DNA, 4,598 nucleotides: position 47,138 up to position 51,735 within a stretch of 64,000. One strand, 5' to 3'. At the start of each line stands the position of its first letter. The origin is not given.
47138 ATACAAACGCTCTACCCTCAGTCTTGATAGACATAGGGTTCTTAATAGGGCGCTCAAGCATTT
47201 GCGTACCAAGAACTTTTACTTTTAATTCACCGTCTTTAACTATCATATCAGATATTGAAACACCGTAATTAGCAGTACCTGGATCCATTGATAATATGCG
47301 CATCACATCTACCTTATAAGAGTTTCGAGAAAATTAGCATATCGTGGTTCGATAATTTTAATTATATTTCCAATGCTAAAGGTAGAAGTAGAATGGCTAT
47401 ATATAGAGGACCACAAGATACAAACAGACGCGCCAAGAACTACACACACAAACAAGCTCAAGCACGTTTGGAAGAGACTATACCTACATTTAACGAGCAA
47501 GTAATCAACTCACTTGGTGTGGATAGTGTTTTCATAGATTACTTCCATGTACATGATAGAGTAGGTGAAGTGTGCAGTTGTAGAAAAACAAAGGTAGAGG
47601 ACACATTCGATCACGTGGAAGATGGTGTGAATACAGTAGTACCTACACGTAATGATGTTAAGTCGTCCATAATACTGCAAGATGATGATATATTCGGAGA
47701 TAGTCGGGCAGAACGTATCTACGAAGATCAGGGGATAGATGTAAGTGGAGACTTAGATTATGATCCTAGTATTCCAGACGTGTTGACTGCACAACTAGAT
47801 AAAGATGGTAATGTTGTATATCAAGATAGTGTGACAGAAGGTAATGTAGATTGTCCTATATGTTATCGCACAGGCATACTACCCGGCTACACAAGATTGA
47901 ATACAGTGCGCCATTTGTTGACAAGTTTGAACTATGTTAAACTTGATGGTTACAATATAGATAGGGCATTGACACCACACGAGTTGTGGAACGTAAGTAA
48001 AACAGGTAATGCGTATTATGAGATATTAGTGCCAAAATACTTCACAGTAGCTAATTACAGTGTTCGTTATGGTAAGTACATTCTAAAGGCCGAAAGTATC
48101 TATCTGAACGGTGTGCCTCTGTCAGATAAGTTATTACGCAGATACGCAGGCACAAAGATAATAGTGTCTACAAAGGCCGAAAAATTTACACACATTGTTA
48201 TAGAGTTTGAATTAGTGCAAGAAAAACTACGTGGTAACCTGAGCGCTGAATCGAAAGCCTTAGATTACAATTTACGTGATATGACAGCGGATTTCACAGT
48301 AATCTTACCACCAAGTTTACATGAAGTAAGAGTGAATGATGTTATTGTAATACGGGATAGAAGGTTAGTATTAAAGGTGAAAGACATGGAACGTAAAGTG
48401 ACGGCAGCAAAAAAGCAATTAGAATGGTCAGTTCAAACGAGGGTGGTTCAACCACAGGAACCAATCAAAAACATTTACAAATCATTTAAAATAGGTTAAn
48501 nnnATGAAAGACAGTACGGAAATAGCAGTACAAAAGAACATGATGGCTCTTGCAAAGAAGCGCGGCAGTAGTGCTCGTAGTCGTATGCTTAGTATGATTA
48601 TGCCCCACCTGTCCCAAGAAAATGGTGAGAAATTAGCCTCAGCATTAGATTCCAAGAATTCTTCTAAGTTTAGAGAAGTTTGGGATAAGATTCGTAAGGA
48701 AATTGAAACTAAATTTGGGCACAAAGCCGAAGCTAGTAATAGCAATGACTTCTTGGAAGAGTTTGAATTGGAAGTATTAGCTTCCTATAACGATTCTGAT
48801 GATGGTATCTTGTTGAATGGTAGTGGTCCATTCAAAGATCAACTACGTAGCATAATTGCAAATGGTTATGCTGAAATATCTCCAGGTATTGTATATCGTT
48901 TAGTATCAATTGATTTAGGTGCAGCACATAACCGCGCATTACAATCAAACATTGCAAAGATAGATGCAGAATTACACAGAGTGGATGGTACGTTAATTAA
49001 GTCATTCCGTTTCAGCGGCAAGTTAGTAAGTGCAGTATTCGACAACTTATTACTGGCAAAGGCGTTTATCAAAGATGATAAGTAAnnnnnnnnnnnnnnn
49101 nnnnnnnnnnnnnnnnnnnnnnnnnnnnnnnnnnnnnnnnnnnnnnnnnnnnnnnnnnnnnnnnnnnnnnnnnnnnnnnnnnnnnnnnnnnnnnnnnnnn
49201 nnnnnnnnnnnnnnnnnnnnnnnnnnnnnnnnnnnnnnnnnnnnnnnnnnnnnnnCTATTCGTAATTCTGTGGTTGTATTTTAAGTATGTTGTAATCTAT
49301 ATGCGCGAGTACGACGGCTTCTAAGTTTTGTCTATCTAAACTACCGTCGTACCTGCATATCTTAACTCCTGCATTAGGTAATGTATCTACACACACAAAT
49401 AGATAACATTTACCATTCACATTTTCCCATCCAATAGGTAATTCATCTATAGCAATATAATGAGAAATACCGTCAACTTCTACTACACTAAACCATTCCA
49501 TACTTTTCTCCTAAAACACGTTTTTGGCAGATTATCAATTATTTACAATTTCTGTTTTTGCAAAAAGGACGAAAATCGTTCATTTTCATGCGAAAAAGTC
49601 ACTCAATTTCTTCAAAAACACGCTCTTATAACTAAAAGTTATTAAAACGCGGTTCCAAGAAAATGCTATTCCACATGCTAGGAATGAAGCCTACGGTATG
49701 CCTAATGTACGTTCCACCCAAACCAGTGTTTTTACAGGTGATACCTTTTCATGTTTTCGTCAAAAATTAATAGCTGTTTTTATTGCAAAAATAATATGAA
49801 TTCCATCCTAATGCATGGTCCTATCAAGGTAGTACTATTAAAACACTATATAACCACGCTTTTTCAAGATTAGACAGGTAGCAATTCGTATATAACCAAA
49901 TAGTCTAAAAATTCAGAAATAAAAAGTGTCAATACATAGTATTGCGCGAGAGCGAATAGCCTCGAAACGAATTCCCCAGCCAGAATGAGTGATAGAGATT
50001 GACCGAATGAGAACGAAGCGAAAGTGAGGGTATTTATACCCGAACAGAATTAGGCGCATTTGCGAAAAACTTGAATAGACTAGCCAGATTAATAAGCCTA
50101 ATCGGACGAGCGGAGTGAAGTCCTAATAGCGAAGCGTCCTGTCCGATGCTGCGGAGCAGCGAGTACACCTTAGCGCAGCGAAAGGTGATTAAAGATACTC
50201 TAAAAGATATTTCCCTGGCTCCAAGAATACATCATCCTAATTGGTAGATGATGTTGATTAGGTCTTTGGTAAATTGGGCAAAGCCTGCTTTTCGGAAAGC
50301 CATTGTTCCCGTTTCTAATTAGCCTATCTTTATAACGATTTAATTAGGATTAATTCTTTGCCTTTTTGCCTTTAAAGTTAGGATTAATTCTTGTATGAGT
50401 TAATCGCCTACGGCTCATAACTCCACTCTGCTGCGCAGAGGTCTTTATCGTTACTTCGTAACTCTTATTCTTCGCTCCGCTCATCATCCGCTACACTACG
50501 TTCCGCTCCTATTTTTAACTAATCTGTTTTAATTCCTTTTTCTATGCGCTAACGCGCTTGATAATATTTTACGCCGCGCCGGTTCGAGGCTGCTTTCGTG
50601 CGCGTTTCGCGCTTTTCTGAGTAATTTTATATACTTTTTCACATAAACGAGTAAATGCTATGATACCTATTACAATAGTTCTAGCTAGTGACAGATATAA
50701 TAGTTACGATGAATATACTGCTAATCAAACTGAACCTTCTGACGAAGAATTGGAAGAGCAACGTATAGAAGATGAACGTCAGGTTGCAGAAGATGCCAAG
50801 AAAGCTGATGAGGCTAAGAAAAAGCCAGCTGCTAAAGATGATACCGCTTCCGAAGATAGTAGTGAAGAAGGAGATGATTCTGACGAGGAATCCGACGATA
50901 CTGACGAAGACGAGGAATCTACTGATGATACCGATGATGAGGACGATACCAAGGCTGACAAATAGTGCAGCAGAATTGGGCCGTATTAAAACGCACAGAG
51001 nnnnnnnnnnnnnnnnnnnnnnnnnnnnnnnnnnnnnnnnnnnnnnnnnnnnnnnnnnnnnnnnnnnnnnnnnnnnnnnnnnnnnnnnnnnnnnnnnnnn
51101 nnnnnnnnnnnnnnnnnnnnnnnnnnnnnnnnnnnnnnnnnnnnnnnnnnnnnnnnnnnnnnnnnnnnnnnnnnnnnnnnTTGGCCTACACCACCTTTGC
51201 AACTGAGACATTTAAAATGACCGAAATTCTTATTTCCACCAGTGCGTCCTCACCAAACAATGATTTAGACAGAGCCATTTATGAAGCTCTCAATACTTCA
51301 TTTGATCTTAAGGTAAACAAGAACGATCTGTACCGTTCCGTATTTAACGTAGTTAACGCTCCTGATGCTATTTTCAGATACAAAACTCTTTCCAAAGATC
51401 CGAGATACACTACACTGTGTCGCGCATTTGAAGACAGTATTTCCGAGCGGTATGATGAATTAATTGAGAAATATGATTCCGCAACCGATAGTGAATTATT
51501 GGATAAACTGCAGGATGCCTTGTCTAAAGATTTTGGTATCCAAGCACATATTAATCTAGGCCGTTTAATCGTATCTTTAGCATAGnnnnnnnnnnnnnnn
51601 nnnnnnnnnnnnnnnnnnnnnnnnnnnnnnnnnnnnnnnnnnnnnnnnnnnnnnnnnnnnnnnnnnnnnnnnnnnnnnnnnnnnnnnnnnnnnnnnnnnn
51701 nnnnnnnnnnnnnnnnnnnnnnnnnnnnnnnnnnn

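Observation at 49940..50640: Mirror-image arms of GNA-triloop DNA mini-hairpins at the strand-switch point: candidate bidirectional origin or hairpin promoters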

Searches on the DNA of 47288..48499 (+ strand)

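Call 48: search_rna_families(sources=[L006, L005, L002], threshold=evalue, max_evalue=1)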
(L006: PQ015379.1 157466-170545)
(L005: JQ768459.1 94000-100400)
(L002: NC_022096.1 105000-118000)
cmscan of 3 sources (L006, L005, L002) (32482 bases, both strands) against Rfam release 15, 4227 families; matches with E-value up to 1: 2.
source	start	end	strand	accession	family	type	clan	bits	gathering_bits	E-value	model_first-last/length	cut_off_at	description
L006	3554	3597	-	RF00489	ctRNA_p42d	Gene; antisense;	-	23.2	50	0.74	1-46/46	no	ctRNA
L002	7290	7375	+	RF01808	MicX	Gene; sRNA;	-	22.4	75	0.52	1-194/194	no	MicX Vibrio cholerae sRNA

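Call 68: build_rna_model(alignment_id=A3, structure=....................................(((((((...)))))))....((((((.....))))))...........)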
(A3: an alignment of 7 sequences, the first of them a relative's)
Model R1 built from alignment A3 (7 sequences, 85 columns); structure: as given.
model positions 83; base pairs 13; branch points 1; effective number of sequences 1.65; information 0.684 bits per position. Calibrated on 0.2 Mb of random sequence (short: E-values are rough).
structure used (alignment columns):
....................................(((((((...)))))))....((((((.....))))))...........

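Call 69: search_with_rna_model(model_id=R1, sources=[window, L002, L005, L013, L022, L014, L024, L026, L033, L036, L043, L045, L046, L007, L009], max_evalue=10, show_alignments=6)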
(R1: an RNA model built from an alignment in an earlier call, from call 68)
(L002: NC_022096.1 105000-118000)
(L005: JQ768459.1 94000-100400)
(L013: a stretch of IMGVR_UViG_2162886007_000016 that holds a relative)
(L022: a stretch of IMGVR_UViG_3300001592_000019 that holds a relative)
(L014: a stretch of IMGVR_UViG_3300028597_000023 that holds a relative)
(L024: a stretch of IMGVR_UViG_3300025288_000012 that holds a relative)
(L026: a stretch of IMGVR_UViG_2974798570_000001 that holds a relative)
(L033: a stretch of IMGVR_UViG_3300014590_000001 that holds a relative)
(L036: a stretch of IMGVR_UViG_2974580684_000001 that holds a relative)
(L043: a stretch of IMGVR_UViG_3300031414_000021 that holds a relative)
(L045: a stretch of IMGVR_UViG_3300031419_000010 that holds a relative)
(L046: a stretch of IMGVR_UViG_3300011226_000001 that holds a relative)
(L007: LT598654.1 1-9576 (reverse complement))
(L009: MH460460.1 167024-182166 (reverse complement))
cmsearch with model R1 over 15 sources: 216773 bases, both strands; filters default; matches with E-value up to 10: 7.
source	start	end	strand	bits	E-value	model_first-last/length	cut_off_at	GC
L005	5193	5270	-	16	0.05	1-83/83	no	0.56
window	50387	50475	-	12.6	0.41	1-83/83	no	0.44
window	18280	18353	-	11.2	1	1-83/83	no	0.36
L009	14262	14306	+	11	1.2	1-83/83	no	0.44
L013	7688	7731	+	8.2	6.6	1-83/83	no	0.59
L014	1551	1593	+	7.7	9.4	1-83/83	no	0.51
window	50539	50623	-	7.6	9.8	1-83/83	no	0.52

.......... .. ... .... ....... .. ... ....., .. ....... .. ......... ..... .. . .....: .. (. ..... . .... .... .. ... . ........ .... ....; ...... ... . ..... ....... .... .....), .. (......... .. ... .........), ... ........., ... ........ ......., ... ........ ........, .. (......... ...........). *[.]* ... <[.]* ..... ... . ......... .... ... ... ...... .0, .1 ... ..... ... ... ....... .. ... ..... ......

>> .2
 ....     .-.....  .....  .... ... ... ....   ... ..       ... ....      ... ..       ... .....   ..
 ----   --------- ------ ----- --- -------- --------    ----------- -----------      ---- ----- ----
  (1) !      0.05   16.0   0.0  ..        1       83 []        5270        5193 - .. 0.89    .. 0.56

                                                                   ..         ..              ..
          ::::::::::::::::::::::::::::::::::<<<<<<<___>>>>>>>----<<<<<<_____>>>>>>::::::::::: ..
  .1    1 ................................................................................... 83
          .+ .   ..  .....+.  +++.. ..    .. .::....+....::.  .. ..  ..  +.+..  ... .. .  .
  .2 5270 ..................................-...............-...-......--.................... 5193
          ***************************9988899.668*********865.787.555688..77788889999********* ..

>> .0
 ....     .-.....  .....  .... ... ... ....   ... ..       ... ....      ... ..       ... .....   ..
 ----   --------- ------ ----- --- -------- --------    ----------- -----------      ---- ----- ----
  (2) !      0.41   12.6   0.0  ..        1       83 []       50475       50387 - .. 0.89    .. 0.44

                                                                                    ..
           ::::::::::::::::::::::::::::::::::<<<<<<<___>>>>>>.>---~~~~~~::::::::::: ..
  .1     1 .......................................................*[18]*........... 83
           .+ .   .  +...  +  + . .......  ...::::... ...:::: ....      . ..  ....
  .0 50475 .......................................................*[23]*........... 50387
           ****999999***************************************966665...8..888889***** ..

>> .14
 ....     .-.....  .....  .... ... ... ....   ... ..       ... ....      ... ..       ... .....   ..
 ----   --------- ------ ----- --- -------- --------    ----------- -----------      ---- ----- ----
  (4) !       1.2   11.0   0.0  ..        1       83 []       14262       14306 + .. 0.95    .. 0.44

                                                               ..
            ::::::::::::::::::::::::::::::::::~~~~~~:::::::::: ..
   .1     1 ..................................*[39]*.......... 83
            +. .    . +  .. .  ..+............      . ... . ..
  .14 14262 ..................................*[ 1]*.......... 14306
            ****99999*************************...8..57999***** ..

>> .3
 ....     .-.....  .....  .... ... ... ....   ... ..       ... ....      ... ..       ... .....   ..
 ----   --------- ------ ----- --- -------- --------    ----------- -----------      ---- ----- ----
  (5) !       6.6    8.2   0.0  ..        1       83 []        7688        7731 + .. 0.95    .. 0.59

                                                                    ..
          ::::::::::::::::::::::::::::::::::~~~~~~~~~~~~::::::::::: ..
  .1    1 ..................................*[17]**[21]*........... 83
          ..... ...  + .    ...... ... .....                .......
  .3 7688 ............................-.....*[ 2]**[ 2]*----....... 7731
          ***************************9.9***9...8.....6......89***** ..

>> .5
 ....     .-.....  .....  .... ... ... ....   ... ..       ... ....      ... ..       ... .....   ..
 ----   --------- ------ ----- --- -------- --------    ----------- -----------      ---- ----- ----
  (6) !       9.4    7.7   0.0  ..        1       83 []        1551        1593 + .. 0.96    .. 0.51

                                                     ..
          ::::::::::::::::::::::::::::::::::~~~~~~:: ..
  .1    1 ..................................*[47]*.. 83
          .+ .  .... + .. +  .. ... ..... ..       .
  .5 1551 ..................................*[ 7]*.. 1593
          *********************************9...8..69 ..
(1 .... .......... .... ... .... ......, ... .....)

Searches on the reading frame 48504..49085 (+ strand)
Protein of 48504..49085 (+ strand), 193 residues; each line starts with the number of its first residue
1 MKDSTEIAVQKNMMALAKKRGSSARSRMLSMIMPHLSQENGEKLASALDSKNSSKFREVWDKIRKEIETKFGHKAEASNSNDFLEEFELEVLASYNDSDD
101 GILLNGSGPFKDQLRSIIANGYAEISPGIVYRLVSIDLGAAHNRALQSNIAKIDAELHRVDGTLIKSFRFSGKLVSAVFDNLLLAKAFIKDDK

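Call 11: search_protein_families(library=phrogs, proteins=[window:48504-49085:+], max_evalue=0.001)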
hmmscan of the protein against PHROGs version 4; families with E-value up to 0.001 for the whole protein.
window:48504-49085:+ (193 aa): 1 family
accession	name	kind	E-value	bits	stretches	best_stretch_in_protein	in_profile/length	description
phrog_31583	-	unknown function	1.8e-08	35.4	1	6-70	182-248/253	-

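Call 52: search_protein_families(library=pfam, proteins=[window:48504-49085:+], max_evalue=0.01)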
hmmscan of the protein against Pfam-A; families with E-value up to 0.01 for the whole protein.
window:48504-49085:+ (193 aa): 0 families

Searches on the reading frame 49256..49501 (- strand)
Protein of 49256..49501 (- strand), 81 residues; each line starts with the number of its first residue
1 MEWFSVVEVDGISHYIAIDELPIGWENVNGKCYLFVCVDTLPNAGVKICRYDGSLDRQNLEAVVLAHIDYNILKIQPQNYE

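Call 11: search_protein_families(library=phrogs, proteins=[window:49256-49501:-], max_evalue=0.001)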
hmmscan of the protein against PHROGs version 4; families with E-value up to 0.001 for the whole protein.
window:49256-49501:- (81 aa): 0 families

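Call 52: search_protein_families(library=pfam, proteins=[window:49256-49501:-], max_evalue=0.01)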
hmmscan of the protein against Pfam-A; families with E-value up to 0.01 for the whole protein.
window:49256-49501:- (81 aa): 0 families

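Call 91: search_dna_similar(query=window:49256-49501:-, collection=phages, mode=protein, max_evalue=0.001, max_rows=8)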
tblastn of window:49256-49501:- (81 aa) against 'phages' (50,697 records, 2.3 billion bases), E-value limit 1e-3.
No match.

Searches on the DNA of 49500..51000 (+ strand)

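Call 5: search_dna_similar(query=window:49500-51000:+, collection=phages, mode=distant)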
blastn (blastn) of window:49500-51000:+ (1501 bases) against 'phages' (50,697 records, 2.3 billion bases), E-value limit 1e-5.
No match.

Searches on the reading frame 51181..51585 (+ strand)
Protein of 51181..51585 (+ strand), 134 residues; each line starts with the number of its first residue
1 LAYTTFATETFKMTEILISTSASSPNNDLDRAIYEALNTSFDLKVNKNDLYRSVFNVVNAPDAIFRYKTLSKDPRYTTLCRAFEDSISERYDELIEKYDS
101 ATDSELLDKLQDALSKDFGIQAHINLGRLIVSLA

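Call 11: search_protein_families(library=phrogs, proteins=[window:51181-51585:+], max_evalue=0.001)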
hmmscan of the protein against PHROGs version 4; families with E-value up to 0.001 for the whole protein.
window:51181-51585:+ (134 aa): 0 families

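Call 52: search_protein_families(library=pfam, proteins=[window:51181-51585:+], max_evalue=0.01)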
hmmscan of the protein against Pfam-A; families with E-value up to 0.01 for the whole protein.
window:51181-51585:+ (134 aa): 0 families

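Call 92: search_dna_similar(query=window:51181-51585:+, collection=phages, mode=protein, max_evalue=0.001, max_rows=8)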
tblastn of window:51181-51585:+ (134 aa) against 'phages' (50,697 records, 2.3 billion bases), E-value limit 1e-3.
No match.
